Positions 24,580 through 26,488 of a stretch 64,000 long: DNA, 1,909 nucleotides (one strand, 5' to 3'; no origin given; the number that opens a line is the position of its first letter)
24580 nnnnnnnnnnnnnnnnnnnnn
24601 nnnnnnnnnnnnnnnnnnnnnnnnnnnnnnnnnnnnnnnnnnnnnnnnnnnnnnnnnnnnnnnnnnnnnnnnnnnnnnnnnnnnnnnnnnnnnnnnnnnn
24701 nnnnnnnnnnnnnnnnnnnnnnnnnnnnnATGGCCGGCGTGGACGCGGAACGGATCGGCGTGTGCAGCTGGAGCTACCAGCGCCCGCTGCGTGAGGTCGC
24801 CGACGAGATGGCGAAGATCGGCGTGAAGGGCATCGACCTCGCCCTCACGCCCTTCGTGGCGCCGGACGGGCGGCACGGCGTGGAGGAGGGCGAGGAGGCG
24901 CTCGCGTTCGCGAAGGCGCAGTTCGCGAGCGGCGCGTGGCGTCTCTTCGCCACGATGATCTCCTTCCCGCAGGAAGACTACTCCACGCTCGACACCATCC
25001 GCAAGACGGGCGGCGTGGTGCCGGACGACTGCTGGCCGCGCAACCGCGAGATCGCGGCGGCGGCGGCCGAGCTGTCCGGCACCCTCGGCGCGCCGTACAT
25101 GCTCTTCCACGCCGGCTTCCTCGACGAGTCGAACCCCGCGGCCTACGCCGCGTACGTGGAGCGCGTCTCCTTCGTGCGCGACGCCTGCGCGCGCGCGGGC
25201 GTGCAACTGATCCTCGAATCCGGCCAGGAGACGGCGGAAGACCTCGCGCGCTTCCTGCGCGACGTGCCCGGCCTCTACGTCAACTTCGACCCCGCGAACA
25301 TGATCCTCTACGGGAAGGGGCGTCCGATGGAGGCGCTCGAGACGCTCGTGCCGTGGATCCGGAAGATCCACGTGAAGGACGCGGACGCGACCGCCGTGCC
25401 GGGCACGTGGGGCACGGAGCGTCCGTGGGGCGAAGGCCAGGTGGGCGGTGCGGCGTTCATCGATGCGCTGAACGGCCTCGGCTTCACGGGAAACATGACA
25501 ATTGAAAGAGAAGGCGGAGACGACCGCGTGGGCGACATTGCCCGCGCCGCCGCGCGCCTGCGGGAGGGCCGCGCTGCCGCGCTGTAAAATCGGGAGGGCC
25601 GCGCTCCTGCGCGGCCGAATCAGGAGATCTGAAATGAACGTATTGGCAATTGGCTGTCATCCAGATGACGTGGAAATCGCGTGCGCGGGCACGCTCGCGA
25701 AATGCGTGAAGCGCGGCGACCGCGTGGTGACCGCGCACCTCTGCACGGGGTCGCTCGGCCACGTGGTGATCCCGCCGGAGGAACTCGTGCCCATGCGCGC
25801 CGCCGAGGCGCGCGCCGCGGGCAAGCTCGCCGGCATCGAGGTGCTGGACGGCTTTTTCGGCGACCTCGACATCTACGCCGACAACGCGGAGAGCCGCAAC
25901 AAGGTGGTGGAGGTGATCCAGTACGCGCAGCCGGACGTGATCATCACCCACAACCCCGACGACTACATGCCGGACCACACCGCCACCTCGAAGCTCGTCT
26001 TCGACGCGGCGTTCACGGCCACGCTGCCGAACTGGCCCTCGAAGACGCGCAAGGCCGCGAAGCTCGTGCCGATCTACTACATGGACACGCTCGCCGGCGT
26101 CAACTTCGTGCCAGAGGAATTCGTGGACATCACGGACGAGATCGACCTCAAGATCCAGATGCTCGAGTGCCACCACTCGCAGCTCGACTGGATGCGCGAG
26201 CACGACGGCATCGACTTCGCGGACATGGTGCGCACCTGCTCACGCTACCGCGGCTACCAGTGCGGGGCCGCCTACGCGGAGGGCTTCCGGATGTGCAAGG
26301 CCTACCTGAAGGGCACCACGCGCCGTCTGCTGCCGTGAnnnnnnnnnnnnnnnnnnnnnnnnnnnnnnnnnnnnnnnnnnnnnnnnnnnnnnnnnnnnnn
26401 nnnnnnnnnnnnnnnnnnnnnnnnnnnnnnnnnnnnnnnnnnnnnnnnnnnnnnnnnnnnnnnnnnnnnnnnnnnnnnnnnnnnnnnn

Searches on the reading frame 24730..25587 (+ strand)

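Call 11: search_protein_families(library=pfam, proteins=[window:24730-25587:+], max_evalue=0.001)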
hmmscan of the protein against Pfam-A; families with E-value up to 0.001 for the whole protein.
window:24730-25587:+ (285 aa): 1 family
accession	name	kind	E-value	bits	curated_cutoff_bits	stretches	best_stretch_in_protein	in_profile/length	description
PF01261.30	AP_endonuc_2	-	3e-24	86.5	31.1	1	26-278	3-247/249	Xylose isomerase-like TIM barrel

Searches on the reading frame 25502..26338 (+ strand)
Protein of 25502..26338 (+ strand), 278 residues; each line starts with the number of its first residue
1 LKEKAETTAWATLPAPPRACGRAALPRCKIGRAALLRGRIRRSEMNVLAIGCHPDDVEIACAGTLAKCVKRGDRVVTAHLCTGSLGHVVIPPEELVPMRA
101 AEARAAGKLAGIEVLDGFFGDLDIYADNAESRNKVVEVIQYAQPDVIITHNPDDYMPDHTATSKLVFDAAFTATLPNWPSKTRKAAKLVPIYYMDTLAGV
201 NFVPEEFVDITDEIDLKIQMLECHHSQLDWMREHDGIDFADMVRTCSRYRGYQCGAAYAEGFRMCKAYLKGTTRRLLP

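Call 11: search_protein_families(library=pfam, proteins=[window:25502-26338:+], max_evalue=0.001)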
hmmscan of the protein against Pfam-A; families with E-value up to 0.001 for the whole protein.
window:25502-26338:+ (278 aa): 1 family
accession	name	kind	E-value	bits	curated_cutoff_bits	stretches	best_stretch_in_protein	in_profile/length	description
PF02585.22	PIG-L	-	6.4e-23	82.1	28.2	1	48-169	1-128/129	GlcNAc-PI de-N-acetylase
